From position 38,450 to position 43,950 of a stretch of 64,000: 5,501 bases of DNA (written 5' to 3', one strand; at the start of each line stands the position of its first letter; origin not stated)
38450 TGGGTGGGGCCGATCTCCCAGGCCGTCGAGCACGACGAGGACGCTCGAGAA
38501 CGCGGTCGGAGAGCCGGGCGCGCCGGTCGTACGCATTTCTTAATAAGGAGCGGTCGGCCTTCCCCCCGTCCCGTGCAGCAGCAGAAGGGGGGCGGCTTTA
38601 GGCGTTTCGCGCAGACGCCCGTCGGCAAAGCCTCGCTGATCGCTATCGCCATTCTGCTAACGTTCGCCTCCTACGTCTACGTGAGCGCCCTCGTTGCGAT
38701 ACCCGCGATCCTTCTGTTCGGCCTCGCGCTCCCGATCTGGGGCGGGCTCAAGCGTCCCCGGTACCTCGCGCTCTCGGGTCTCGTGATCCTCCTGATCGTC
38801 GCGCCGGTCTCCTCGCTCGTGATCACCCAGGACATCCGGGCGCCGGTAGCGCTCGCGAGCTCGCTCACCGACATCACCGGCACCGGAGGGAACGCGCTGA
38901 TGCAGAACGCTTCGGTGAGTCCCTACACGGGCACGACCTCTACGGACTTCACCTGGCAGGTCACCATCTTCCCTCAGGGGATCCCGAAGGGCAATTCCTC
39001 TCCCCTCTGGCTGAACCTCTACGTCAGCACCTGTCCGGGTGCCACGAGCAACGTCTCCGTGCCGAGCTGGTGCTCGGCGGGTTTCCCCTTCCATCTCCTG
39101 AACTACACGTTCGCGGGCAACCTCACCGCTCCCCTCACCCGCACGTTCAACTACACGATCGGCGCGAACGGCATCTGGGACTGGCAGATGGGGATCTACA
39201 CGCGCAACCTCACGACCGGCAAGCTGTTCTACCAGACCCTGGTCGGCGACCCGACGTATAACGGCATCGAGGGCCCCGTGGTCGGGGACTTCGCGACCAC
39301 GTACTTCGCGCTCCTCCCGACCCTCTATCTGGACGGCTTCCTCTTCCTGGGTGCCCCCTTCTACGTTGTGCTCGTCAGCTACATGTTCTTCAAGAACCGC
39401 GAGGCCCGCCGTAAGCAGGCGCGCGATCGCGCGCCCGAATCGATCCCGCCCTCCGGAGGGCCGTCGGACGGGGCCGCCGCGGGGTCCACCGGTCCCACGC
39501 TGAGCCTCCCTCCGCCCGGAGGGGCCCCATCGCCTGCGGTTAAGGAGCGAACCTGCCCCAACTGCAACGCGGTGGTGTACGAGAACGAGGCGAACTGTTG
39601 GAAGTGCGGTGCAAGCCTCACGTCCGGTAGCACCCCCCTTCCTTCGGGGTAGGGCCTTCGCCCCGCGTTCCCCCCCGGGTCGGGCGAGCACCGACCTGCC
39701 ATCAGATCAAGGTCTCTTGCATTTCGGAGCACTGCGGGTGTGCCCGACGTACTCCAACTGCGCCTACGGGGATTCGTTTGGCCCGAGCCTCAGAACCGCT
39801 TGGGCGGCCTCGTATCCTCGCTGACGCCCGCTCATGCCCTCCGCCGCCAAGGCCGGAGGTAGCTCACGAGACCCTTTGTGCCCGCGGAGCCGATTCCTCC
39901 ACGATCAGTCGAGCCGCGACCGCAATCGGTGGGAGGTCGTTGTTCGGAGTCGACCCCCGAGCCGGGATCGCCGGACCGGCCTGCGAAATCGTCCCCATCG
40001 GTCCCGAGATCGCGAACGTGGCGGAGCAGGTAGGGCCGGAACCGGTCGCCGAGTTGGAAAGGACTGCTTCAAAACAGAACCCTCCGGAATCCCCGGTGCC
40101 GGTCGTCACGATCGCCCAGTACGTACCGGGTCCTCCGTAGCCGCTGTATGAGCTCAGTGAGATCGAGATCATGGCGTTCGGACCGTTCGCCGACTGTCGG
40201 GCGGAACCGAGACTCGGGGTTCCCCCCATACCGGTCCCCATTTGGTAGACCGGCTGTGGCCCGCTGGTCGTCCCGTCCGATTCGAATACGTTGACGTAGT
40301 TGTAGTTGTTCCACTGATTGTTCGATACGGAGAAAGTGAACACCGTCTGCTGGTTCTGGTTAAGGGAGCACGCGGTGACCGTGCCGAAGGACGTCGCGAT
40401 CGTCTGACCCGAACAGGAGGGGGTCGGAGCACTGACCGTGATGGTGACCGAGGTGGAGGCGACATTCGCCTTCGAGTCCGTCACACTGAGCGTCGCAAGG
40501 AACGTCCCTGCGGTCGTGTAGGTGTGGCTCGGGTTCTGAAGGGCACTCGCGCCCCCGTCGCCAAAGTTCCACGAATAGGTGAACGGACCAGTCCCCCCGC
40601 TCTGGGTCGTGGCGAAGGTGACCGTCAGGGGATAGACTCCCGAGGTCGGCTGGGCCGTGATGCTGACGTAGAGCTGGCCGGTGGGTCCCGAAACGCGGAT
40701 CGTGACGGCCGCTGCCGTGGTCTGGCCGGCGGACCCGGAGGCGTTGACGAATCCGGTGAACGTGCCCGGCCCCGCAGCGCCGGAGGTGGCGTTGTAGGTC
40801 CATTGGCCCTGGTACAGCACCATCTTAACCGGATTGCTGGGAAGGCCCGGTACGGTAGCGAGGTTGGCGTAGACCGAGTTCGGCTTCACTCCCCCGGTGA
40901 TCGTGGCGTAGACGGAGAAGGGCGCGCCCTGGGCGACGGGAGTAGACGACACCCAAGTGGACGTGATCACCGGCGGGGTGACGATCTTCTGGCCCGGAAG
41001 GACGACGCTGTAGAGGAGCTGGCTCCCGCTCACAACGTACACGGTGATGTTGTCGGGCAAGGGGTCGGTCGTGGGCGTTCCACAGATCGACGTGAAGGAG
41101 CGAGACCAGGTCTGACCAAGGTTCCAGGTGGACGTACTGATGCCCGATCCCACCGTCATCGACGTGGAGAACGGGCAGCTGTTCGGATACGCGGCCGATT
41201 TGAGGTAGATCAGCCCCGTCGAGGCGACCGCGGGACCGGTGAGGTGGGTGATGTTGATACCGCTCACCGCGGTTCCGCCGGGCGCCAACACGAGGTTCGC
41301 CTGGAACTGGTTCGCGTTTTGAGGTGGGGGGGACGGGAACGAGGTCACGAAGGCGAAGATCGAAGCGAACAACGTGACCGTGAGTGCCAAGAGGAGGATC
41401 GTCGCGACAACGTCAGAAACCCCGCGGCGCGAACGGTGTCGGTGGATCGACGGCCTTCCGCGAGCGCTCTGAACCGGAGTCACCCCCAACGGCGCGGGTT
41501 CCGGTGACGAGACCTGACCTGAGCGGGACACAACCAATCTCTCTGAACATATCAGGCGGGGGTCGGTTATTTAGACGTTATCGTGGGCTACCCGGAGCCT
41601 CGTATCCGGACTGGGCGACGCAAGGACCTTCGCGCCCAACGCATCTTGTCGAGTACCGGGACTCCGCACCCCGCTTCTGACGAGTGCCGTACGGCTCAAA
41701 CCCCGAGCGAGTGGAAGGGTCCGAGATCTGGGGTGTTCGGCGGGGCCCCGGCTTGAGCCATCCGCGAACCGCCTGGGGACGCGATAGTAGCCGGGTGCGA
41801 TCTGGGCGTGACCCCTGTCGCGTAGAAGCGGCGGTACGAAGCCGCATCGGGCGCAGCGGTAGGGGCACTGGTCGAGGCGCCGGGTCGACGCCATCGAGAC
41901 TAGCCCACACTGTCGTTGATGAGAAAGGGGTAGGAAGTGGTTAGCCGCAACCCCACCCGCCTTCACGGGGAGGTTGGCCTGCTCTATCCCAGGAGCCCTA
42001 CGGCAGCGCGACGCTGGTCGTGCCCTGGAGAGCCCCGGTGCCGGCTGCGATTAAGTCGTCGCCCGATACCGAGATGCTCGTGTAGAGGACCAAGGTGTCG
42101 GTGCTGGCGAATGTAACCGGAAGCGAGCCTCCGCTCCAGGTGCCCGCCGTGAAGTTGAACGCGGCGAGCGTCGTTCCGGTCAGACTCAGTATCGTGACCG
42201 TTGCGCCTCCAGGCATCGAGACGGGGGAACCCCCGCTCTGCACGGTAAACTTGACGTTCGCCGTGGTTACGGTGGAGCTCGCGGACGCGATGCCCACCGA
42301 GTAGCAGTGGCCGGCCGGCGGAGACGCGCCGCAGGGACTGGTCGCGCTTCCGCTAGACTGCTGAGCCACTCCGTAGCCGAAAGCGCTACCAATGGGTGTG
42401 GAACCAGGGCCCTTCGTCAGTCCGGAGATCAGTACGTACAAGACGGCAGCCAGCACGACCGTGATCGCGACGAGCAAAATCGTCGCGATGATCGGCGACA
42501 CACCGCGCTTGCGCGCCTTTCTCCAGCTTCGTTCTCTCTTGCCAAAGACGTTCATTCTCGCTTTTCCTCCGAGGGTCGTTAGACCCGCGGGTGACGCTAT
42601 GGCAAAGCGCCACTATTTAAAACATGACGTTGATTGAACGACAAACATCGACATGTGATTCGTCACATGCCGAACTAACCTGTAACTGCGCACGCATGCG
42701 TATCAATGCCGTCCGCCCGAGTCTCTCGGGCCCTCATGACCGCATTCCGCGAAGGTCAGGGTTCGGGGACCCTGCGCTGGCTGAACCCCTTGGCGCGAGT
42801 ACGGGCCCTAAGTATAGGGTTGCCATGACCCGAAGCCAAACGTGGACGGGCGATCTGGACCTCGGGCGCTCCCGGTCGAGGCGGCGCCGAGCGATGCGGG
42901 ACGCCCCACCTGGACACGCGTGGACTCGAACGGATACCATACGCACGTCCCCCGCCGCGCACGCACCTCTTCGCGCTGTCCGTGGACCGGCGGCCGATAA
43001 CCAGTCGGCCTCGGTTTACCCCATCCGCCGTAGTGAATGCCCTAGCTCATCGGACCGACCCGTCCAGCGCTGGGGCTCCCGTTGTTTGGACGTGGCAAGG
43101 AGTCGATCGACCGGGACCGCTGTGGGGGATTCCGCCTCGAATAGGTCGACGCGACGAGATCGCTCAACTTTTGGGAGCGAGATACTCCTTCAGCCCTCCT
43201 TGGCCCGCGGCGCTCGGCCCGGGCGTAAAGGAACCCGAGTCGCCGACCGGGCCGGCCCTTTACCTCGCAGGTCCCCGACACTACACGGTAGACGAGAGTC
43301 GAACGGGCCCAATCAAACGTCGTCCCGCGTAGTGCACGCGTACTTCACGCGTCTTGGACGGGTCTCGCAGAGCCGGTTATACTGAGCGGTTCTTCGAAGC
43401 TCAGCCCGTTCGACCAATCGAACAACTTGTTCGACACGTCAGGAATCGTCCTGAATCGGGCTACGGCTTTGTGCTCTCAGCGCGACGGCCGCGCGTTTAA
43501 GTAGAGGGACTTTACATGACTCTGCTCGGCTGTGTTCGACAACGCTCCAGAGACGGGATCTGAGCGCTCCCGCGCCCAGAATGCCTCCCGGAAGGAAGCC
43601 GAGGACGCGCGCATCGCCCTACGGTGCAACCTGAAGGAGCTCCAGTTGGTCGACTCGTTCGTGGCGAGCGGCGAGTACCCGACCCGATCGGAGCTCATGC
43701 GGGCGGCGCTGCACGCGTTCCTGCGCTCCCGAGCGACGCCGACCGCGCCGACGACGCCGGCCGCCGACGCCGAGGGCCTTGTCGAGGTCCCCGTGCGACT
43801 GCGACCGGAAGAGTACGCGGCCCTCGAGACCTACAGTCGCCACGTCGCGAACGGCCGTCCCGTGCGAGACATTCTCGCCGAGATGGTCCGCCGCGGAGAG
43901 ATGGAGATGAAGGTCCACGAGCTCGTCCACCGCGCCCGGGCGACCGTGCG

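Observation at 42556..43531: Gene-free, locally AT-rich, palindrome-dense region of about 1 kb between the pilin gene and the RHH/FtsZ-like cassette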

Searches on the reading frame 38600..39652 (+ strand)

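Call 18: search_protein_families(library=pfam, proteins=[window:38600-39652:+], max_evalue=0.01)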
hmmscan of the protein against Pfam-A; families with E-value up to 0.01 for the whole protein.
window:38600-39652:+ (350 aa): 1 family
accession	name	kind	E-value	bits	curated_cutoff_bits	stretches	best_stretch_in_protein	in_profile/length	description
PF12773.13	DZR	-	0.0043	17.6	27.3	1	315-337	23-45/45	Double zinc ribbon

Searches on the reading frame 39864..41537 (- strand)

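Call 18: search_protein_families(library=pfam, proteins=[window:39864-41537:-], max_evalue=0.01)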
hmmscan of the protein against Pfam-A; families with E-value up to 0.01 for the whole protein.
window:39864-41537:- (557 aa): 3 families
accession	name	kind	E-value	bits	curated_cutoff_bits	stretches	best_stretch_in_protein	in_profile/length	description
PF18911.6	PKD_4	-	3.2e-14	53.2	27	1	305-368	19-85/85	PKD domain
PF00801.26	PKD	-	1e-09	38.7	23.5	1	292-364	3-77/80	PKD domain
PF07790.16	Pilin_N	-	2.5e-09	38.3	25.2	1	38-105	1-65/78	Archaeal Type IV pilin, N-terminal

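Call 19: search_protein_families(library=ncbifam, proteins=[window:39864-41537:-], max_evalue=0.01)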
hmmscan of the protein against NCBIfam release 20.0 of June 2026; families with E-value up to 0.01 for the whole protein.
window:39864-41537:- (557 aa): 3 families
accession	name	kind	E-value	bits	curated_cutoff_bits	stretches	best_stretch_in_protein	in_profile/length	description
NF058578.1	CPR_pilus_PamR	equivalog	1.2e-05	24.3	300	1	310-364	172-234/297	pilus system RbmA-like protein PamR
TIGR02537.2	arch_flag_Nterm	domain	0.00011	21.7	20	1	36-65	1-30/33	archaellin/type IV pilin N-terminal domain-containing protein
NF046073.1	UpsA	equivalog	0.0035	17.5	130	1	37-86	1-51/136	pilin subunit UpsA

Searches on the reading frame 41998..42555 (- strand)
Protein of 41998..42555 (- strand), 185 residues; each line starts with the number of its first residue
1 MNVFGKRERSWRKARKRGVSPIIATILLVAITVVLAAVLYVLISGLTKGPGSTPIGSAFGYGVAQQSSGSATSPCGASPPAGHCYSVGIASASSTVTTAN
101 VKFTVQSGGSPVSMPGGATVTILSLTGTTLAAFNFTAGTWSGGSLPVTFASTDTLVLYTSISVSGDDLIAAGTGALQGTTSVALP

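Call 18: search_protein_families(library=pfam, proteins=[window:41998-42555:-], max_evalue=0.01)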
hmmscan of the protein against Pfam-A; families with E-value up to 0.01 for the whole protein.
window:41998-42555:- (185 aa): 2 families
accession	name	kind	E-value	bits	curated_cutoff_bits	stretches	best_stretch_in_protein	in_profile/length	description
PF07790.16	Pilin_N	-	6.5e-07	30.6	25.2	1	17-55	1-39/78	Archaeal Type IV pilin, N-terminal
PF15790.10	EP400_N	-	0.0039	16.6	27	1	65-141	38-114/490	E1A-binding protein p400, N-terminal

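Call 19: search_protein_families(library=ncbifam, proteins=[window:41998-42555:-], max_evalue=0.01)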
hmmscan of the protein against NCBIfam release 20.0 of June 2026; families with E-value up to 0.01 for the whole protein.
window:41998-42555:- (185 aa): 2 families
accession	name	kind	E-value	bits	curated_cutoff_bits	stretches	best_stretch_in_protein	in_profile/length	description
TIGR02537.2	arch_flag_Nterm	domain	1.8e-14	52.9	20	1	15-46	1-32/33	archaellin/type IV pilin N-terminal domain-containing protein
NF046073.1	UpsA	equivalog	1.6e-06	28.3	130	1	16-46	1-31/136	pilin subunit UpsA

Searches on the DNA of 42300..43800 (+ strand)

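Call 6: search_rna_families(source=window, start=42300, end=43800, threshold=evalue, max_evalue=10)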
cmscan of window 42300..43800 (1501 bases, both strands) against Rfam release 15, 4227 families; matches with E-value up to 10: 2.
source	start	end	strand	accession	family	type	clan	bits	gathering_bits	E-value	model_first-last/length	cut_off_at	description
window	43248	43301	-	RF04194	mir-57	Gene; miRNA;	-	18.8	44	0.75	1-84/84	no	mir-57 microRNA precursor family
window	43216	43255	+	RF01090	RF_site4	Cis-reg; frameshift_element;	-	16.7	45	7.1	13-49/66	no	Edr gene ribosomal frameshift signal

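Call 49: search_dna_similar(query=window:42700-43380:+, collection=phages, mode=distant, max_evalue=0.001)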
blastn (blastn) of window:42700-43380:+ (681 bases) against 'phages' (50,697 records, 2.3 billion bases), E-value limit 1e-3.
No match.

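Call 50: search_dna_similar(query=window:42700-43380:+, collection=plasmids, mode=distant, max_evalue=0.001)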
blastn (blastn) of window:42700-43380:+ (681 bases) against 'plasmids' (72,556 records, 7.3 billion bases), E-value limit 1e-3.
No match.

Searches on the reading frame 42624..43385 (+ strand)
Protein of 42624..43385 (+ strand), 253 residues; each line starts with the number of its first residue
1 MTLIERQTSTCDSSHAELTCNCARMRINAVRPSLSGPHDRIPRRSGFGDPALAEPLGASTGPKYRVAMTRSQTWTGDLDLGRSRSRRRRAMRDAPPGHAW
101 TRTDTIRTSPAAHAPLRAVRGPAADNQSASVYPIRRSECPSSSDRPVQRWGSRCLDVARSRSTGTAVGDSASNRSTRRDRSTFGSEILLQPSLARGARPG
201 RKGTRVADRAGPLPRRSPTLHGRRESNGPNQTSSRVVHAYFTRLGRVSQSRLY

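Call 18: search_protein_families(library=pfam, proteins=[window:42624-43385:+], max_evalue=0.01)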
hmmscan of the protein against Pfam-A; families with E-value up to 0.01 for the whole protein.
window:42624-43385:+ (253 aa): 0 families

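Call 68: search_protein_representatives(protein=window:42624-43385:+)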
Query: 253 residues. Proteins with E-value up to 0.001 (for the whole library): 3; up to 1e-10: 3; up to 1e-30: 1. The best 3 are listed.
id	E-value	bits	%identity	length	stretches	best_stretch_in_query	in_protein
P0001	1.8e-142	489.4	100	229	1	25-253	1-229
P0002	2.3e-19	86.3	53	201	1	128-245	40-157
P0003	7.8e-11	58.4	44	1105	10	191-222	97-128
